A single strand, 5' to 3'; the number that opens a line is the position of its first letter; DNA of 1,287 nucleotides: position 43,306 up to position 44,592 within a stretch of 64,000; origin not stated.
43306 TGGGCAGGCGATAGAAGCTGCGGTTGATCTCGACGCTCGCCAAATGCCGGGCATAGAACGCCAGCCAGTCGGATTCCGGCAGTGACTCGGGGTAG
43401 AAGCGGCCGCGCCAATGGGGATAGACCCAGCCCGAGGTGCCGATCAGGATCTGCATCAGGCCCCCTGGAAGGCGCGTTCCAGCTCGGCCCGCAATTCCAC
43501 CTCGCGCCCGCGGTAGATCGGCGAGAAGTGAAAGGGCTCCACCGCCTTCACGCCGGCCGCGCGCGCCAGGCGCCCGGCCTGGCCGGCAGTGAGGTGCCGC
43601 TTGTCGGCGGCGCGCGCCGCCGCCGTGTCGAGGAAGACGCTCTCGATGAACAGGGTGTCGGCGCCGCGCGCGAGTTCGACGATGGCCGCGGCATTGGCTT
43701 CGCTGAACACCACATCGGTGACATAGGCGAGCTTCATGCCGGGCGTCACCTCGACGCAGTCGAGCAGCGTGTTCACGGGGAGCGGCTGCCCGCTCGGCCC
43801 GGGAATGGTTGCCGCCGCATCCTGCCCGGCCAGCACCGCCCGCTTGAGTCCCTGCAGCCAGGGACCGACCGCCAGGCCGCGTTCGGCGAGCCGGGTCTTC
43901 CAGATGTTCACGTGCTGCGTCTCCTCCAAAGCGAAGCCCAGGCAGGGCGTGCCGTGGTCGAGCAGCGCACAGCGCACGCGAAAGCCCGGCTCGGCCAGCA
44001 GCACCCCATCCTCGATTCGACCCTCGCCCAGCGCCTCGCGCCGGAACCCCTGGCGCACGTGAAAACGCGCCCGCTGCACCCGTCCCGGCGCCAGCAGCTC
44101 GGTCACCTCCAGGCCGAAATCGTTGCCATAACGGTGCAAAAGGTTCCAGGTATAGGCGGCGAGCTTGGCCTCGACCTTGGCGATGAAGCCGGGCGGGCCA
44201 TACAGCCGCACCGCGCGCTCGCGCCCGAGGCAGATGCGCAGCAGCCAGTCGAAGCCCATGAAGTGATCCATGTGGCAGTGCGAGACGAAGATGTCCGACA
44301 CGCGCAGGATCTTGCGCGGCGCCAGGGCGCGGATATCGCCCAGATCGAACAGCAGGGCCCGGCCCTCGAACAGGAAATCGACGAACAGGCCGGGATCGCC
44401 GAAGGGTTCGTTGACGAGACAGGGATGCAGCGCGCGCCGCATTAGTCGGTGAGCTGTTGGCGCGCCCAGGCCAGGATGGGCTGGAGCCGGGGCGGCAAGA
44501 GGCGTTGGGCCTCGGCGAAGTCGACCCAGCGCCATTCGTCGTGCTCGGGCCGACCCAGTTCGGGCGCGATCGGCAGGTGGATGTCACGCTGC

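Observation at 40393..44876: RtcA sits in a five-gene translationally coupled operon (Nudix / MBL nuclease / DUF72 / RtcA / DUF429) with a convergent DUF99 gene, and no RtcB or RtcR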

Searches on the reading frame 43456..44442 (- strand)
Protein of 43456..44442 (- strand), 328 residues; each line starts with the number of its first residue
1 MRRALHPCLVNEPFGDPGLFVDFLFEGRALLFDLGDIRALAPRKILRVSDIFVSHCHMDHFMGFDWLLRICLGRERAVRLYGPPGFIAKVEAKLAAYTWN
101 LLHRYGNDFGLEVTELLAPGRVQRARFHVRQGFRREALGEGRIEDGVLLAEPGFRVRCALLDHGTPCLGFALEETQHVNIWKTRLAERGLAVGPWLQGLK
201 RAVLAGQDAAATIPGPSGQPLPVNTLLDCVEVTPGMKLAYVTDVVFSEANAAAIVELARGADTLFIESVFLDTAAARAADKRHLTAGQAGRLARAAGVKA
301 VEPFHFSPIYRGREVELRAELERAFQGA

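Call 3: search_protein_families(library=pfam, proteins=[window:43456-44442:-], max_evalue=0.01)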
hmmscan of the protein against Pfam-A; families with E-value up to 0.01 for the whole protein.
window:43456-44442:- (328 aa): 2 families
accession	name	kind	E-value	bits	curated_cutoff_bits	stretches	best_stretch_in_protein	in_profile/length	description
PF12706.13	Lactamase_B_2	-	3.9e-12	46.6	27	2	231-306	131-200/200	Beta-lactamase superfamily domain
PF00753.33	Lactamase_B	-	1.1e-05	25.9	22.7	1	28-71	33-67/196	Metallo-beta-lactamase superfamily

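Call 20: search_protein_families(library=ncbifam, proteins=[window:43456-44442:-], max_evalue=0.01)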
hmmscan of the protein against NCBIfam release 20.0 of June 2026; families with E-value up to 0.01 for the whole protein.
window:43456-44442:- (328 aa): 10 families
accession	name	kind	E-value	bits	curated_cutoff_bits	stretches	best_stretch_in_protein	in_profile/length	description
NF002558.0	PRK02126.1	subfamily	2.5e-125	418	315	1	1-327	1-334/345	ribonuclease Z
TIGR02651.1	RNase_Z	equivalog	9.5e-31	107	292.95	1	27-325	27-288/302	ribonuclease Z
NF000801.0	PRK00055.1-3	equivalog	7.6e-30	104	252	1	27-324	29-288/307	ribonuclease Z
NF000805.0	PRK00055.2-3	equivalog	2.8e-22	79.4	416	1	144-327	122-287/307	ribonuclease Z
NF000800.0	PRK00055.1-1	equivalog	1.1e-16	60.7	398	2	143-318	121-284/305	ribonuclease Z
NF000804.0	PRK00055.2-1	equivalog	1.9e-14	53.5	402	1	145-314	123-275/306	ribonuclease Z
TIGR02649.1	true_RNase_BN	exception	7.7e-10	38.3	563.7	1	146-311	123-275/304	ribonuclease BN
NF041851.1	cyc_nuc_deg_phdiest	equivalog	1.3e-08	34.6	400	1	231-326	151-239/253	cyclic nucleotide-degrading phosphodiesterase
NF041257.1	GntH_guanitoxin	equivalog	1.9e-05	23.7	333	1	30-89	46-112/374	guanitoxin biosynthesis MBL fold metallo-hydrolase GntH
NF038231.1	MBL_Geo_Pelo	equivalog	0.0025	17.4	360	1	29-95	45-113/250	GPMC system MBL fold metallohydrolase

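Call 27: find_homologous_proteins(query=window:43456-44442:-, max_evalue=1e-10)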
Query window:43456-44442:- (328 aa): 3334 proteins with E <= 1e-10 among 8000 candidates; the best 120 are listed.
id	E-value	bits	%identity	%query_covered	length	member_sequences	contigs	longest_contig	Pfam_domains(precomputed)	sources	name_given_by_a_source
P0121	5.6e-217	737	99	100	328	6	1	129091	PF12706.14,PF00753.34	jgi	-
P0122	3.2e-180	617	84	100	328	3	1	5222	PF12706.14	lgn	-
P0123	4.6e-179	613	83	100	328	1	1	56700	PF12706.14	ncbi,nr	ncbi:MAG: MBL fold metallo-hydrolase [Hydrogenophilaceae bacterium]|nr:MBL fold metallo-hydrolase [H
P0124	3.1e-177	607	83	100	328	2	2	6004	PF12706.14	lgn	-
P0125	1.5e-175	601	82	100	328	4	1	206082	PF12706.14,PF00753.34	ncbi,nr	ncbi:MAG: MBL fold metallo-hydrolase [Betaproteobacteria bacterium]|nr:MBL fold metallo-hydrolase [B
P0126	2.5e-174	597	81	100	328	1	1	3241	PF12706.14,PF00753.34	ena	-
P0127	1.8e-167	575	78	100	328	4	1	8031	PF12706.14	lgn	-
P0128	9.0e-167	572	78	100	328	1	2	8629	PF12706.14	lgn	-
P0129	1.5e-166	572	77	100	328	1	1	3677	PF12706.14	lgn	-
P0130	2.2e-166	571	79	100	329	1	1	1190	PF12706.14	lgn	-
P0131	5.4e-165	567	77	100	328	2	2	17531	PF12706.14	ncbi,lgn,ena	-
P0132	9.7e-151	520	72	95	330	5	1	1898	PF12706.14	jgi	-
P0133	1.5e-148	513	71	100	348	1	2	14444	PF12706.14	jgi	jgi:ribonuclease Z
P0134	3.3e-148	511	70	100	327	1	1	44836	PF12706.14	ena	-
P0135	4.2e-147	508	71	100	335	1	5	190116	PF12706.14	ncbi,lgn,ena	-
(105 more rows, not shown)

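Call 32: search_solved_structures(query=window:43456-44442:-, max_evalue=0.001)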
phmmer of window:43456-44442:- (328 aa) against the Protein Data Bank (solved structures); distinct sequences matched with E-value up to 0.001: 6.
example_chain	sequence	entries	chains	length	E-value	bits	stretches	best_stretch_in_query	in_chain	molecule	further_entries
1y44_A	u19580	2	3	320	9.7e-11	44.7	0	40-101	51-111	Ribonuclease Z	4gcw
2fk6_A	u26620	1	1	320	2.4e-09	40.1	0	142-321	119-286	RIBONUCLEASE Z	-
2cbn_A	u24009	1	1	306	3.2e-09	39.7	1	149-311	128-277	RIBONUCLEASE Z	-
3zwf_A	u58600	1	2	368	2.6e-07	33.4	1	25-311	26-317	ZINC PHOSPHODIESTERASE ELAC PROTEIN 1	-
8gyg_A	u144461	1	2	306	3e-06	29.9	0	27-106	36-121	Arysulfatase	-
1ww1_A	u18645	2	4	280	0.00053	22.6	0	252-310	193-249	tRNase Z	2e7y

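Call 57: predict_structure(alignment_id=A3)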
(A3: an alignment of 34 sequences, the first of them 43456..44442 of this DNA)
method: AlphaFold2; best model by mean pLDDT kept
length: 328 residues; sequences in the alignment: 34
mean_pLDDT: 91.9   pTM: 0.89
mean pLDDT of the five models: 91.9, 91.2, 89.2, 87.6, 85.2
residues with pLDDT >= 90: 242; 70-90: 76; 50-70: 10; < 50: 0
segments of 3 or more residues with pLDDT < 50: none
pLDDT, mean of each block of 10 residues (from residue 1): 81 89 86 93 93 90 92 91 97 80 77 96 95 94 95 93 95 90 91 89 86 91 92 92 96 98 96 96 97 98 94 95 93
secondary structure, 60 per line:
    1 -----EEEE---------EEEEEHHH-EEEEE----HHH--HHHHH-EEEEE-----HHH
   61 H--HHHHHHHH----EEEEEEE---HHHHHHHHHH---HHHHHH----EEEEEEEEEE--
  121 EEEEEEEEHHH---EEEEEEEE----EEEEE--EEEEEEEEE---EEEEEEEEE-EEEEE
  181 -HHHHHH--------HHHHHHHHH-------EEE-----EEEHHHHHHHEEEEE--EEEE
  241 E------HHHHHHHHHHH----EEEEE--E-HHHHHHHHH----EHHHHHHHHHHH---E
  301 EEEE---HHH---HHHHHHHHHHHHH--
elements in order: E6-9 E19-23 E28-32 H42-46 E48-52 H58-61 H64-71 E76-82 H86-95 H99-104 E109-118 E121-128 E135-142 E147-151 E154-162 E166-174 E176-180 H182-187 H196-204 E212-214 E220-222 H223-229 E230-234 E237-241 H248-258 E263-267 H272-280 H286-296 E300-304 H314-326

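Call 60: fold_search(model_id=the predicted structure, library=pdb)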
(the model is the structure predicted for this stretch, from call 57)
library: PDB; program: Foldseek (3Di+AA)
matches with E <= 10: 698; with E <= 0.001: 101
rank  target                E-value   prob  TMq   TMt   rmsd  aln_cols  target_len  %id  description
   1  2fk6_A                9.1e-20  1.00  0.64  0.68   5.6       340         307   22  Crystal Structure of RNAse Z/tRNA(Thr) complex (released 2006-03-21)
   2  4gcw_A                5.9e-19  1.00  0.65  0.69   6.2       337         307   22  Crystal structure of RNase Z in complex with precursor tRNA(Thr) (released 2012-10-31)
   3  2cbn                  1.5e-18  1.00  0.62  0.66   8.1       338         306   23  Crystal structure of ZipD from Escherichia coli (released 2006-02-15)
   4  1y44_B                6.4e-16  1.00  0.61  0.67   5.9       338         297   22  Crystal structure of RNase Z (released 2005-01-25)
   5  1y44_A                2.8e-15  1.00  0.61  0.74   5.1       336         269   20  Crystal structure of RNase Z (released 2005-01-25)
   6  3zwf_A                2.1e-12  1.00  0.51  0.64   9.2       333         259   17  Crystal structure of Human tRNase Z, short form (ELAC1). (released 2011-08-10)
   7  3zwf_B                8.9e-12  1.00  0.52  0.64   9.4       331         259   17  Crystal structure of Human tRNase Z, short form (ELAC1). (released 2011-08-10)
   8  6j4n_A                1.2e-11  1.00  0.59  0.52   4.0       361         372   16  Structure of papua new guinea MBL-1(PNGM-1) native (released 2019-02-27)
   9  6kns_B                1.3e-11  1.00  0.56  0.74   4.8       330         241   15  Crystal structure of the metallo-beta-lactamase fold protein YhfI from Bacillus subtilis (space group I4122) (released 2019-09-18)
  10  7bz3_D                1.3e-11  1.00  0.52  0.53   6.3       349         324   15  The mutant variant of PNGM-1. H257 was substituted for alanine to study substrate binding. (released 2021-04-28)
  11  6knt_B                1.5e-11  1.00  0.54  0.70   4.8       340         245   15  Crystal structure of the metallo-beta-lactamase fold protein YhfI from Bacillus subtilis (space group P4332) (released 2019-09-18)
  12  7wi1_A                1.5e-11  1.00  0.60  0.53   3.9       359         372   15  The mutant variant of PNGM-1, H93 was substituuted for alanine to study metal coordination (released 2023-01-18)
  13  8gyg_B                2.2e-11  1.00  0.57  0.61   5.9       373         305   16  Purification ,Crystallization and X-ray Diffraction analysis of a novel arysulfatase from Pseudoalteromonas atlantica  (released 2023-10-18)
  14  7xgt_B                2.2e-11  1.00  0.54  0.62   7.5       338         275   15  Crystal structure of rice OsRNase ZS1 (released 2023-04-12)
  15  7bzi_G                2.5e-11  1.00  0.57  0.51   4.4       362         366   15  The mutant variant of PNGM-1. H91 was substituted for alanine to study metal coordination. (released 2021-04-28)
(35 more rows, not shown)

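Call 77: search_dna_similar(query=window:43456-44442:-, collection=plasmids, mode=protein, max_evalue=1e-20, max_rows=25)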
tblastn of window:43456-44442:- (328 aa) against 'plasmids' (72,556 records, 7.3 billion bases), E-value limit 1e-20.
Records with a match: 9; places in all: 9; records where one place covers at least 80% of the query: 8.
Best place of each record, by identity: <60% 9.
By first word of the organism name: Methylocella 2; Rhizobium 2; Sinorhizobium 1; Limimaricola 1; Eleftheria 1; Bernardetia 1; Sphingobium 1.
By predicted mobility (MOB-suite, as given by PLSDB): non-mobilizable 6; conjugative 3.
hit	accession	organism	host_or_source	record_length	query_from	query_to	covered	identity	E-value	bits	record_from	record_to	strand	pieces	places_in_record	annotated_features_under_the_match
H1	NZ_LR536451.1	Methylocella tundrae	-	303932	6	310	93%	47.7%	2e-72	250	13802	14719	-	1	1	MBL fold metallo-hydrolase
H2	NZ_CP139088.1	Methylocella tundrae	Single cell,tundra wetland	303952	6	310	93%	47.7%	2e-72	250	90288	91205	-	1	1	MBL fold metallo-hydrolase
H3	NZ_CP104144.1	Rhizobium sullae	Sulla coronaria,cell culture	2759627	5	310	93%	47.4%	9e-70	242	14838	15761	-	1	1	record has no annotation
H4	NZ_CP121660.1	Sinorhizobium terangae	Desmanthus virgatus,cell culture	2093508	5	310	93%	46.4%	5e-73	252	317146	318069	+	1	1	none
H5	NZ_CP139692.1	Limimaricola variabilis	Bacterial Culture,hydrothermal vent ...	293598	1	310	95%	45.0%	5e-55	200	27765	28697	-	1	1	GXWXG domain-containing protein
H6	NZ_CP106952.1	Eleftheria terrae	soil sample,soil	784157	5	310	93%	44.6%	6e-59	211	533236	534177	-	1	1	ribonuclease Z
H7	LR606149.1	Rhizobium sp. Q54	paddy soil contaminated with arsenic ...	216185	5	310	93%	44.2%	6e-65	228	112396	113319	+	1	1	ribonuclease Z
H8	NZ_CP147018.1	Bernardetia sp. Wsw4-3y2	Red alga,Red algae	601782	9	310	92%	32.7%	7e-29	124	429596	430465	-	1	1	MBL fold metallo-hydrolase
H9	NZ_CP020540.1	Sphingobium herbicidovorans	cell culture,soil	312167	17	130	35%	47.4%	6e-25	112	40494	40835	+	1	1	hypothetical protein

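Call 78: get_annotated_region(hit=H1, flank=6000)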
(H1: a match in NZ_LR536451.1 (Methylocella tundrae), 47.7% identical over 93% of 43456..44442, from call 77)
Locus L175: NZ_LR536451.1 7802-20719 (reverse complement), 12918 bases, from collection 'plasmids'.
description: Methylocella tundrae isolate MTUNDRAET4 annotated genome plasmid 2
organism: Methylocella tundrae (NCBI taxid 227605)
taxonomy: Bacteria; Pseudomonadota; Alphaproteobacteria; Hyphomicrobiales; Beijerinckiaceae; Methylocella; Methylocella tundrae
host: -; source: -; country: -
typing (MOB-suite, as given by PLSDB): non-mobilizable
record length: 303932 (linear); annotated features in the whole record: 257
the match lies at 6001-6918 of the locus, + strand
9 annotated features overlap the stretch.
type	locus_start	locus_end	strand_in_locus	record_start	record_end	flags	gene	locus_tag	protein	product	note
CDS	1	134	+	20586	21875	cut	-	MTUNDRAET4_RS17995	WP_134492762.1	efflux RND transporter periplasmic adaptor subunit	GO:0006810 - transport [Evidence IEA]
CDS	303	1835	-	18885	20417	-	-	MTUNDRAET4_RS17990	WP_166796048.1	efflux transporter outer membrane subunit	GO:0006810 - transport [Evidence IEA]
CDS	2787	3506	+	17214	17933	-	-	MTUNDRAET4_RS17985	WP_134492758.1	response regulator transcription factor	GO:0000160 - phosphorelay signal transduction system [Evidence IEA]; GO:0006355 - regulation of DNA-templated ...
CDS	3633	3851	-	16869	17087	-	-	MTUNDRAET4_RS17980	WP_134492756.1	hypothetical protein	-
CDS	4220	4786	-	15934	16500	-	-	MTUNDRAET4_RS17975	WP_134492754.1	DUF308 domain-containing protein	-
CDS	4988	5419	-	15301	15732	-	-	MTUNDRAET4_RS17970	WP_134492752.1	hypothetical protein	-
CDS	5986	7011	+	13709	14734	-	-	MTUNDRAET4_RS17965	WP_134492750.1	MBL fold metallo-hydrolase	-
CDS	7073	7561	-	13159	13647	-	-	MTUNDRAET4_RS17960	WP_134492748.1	hypothetical protein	-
CDS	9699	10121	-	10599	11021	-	mce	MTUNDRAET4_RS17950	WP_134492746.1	methylmalonyl-CoA epimerase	-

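Call 79: get_annotated_region(hit=H6, flank=6000)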
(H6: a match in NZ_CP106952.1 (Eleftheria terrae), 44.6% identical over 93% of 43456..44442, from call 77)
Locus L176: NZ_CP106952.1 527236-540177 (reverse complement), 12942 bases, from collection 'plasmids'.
description: Eleftheria terrae strain P9846-PB plasmid unnamed1
organism: Eleftheria terrae (NCBI taxid 1597781)
taxonomy: Bacteria; Pseudomonadota; Betaproteobacteria; Burkholderiales; ; Eleftheria; Eleftheria terrae
host: -; source: soil sample,soil; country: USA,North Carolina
typing (MOB-suite, as given by PLSDB): non-mobilizable
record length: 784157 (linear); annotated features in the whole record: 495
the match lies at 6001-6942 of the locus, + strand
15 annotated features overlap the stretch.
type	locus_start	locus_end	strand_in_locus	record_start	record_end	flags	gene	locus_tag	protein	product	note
CDS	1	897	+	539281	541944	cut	-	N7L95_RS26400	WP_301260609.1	PAS domain S-box protein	-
CDS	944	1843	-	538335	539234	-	xerD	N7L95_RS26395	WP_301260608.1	site-specific tyrosine recombinase XerD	GO:0006310 - DNA recombination [Evidence IEA]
CDS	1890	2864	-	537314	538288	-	-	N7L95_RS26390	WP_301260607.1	tripartite tricarboxylate transporter substrate binding protein BugE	-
CDS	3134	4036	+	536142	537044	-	-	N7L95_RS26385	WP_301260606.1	AEC family transporter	GO:0055085 - transmembrane transport [Evidence IEA]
CDS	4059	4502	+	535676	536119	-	-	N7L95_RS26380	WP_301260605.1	GNAT family N-acetyltransferase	-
CDS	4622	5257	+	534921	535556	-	-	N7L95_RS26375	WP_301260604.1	DUF2239 family protein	-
CDS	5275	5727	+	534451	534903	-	-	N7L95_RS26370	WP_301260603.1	DUF1330 domain-containing protein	-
CDS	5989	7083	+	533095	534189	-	-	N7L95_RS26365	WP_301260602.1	ribonuclease Z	-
CDS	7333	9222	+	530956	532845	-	-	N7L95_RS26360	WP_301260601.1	PEP-CTERM sorting domain-containing protein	-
CDS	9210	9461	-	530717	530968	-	-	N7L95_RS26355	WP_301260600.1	DUF3297 family protein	-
CDS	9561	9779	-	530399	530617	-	-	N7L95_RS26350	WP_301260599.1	helix-turn-helix transcriptional regulator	-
CDS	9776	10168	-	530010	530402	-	-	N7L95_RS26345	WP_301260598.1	hypothetical protein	-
CDS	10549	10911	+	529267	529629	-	-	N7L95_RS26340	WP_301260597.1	response regulator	GO:0000160 - phosphorelay signal transduction system [Evidence IEA]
CDS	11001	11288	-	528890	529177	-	-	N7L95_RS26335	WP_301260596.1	hypothetical protein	-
CDS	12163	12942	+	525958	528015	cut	-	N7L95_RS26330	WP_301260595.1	TonB-dependent siderophore receptor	GO:0015891 - siderophore transport [Evidence IEA]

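Call 80: get_annotated_region(hit=H7, flank=6000)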
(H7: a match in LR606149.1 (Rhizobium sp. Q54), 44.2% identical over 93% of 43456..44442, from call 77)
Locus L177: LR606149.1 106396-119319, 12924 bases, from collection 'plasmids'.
description: Rhizobium sp. Q54 genome assembly, plasmid: 6
organism: Rhizobium sp. Q54 (NCBI taxid 1335060)
taxonomy: Bacteria; Pseudomonadota; Alphaproteobacteria; Hyphomicrobiales; Rhizobiaceae; Rhizobium; Rhizobium sp. Q54
host: -; source: paddy soil contaminated with arsenic due to geogenic reasons; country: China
typing (MOB-suite, as given by PLSDB): conjugative; relaxase MOBQ; mating-pair formation MPF_T
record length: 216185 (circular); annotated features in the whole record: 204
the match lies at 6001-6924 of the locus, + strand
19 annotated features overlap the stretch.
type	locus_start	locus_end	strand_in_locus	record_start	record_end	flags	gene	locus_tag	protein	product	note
CDS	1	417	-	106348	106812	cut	-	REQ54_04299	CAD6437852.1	YbhB/YbcL family Raf kinase inhibitor-like protein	-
CDS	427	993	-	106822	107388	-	-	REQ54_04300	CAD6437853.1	hypothetical protein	-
CDS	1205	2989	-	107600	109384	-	-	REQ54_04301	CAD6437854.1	thiamine pyrophosphate-requiring protein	-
CDS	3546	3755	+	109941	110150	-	-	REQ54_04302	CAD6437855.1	hypothetical protein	-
CDS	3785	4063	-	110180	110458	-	-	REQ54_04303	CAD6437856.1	hypothetical protein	-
CDS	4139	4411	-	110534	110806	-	-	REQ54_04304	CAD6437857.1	hypothetical protein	-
CDS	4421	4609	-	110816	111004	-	-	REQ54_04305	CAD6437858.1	hypothetical protein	-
CDS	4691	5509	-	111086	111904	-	-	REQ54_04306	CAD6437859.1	3-oxoacyl-ACP reductase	-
CDS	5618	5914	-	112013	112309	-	-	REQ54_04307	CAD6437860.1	hypothetical protein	-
CDS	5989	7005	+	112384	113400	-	-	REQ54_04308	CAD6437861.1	ribonuclease Z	-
CDS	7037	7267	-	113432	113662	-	-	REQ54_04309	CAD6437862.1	hypothetical protein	-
CDS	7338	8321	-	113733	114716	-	-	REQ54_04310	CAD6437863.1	short-chain dehydrogenase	-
CDS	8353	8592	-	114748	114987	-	-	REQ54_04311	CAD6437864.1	precorrin-6A synthase (deacetylating)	-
CDS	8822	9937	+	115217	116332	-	-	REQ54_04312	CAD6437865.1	FUSC family protein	-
CDS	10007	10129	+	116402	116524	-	-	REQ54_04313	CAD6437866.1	hypothetical protein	-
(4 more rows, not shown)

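Call 85: search_protein_families(library=padloc, proteins=[window:43456-44442:-], max_evalue=0.001)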
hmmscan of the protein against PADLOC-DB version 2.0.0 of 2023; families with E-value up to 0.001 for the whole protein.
window:43456-44442:- (328 aa): 0 families

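Call 94: search_solved_structures(query=A3, max_evalue=0.00001, show_alignments=2)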
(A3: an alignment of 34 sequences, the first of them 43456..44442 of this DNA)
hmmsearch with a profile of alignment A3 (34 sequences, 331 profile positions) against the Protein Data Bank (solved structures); distinct sequences matched with E-value up to 0.00001: 8.
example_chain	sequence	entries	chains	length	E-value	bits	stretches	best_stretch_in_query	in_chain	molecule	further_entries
1y44_A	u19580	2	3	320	4.2e-22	81.6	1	141-325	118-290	Ribonuclease Z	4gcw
2fk6_A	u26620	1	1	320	1.3e-20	76.8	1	141-325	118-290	RIBONUCLEASE Z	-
3zwf_A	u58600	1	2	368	1.7e-20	76.3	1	26-311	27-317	ZINC PHOSPHODIESTERASE ELAC PROTEIN 1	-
2cbn_A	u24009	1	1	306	1.3e-15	60.3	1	143-320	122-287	RIBONUCLEASE Z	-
8gyg_A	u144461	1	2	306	3.4e-08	35.9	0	43-92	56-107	Arysulfatase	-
9ey0_E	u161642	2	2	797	5.8e-07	31.8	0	233-311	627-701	Zinc phosphodiesterase ELAC protein 2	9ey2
8z0p_A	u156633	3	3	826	6.6e-07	31.7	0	233-311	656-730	Zinc phosphodiesterase ELAC protein 2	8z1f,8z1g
8rr1_E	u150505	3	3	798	4.2e-06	29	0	233-311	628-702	Zinc phosphodiesterase ELAC protein 2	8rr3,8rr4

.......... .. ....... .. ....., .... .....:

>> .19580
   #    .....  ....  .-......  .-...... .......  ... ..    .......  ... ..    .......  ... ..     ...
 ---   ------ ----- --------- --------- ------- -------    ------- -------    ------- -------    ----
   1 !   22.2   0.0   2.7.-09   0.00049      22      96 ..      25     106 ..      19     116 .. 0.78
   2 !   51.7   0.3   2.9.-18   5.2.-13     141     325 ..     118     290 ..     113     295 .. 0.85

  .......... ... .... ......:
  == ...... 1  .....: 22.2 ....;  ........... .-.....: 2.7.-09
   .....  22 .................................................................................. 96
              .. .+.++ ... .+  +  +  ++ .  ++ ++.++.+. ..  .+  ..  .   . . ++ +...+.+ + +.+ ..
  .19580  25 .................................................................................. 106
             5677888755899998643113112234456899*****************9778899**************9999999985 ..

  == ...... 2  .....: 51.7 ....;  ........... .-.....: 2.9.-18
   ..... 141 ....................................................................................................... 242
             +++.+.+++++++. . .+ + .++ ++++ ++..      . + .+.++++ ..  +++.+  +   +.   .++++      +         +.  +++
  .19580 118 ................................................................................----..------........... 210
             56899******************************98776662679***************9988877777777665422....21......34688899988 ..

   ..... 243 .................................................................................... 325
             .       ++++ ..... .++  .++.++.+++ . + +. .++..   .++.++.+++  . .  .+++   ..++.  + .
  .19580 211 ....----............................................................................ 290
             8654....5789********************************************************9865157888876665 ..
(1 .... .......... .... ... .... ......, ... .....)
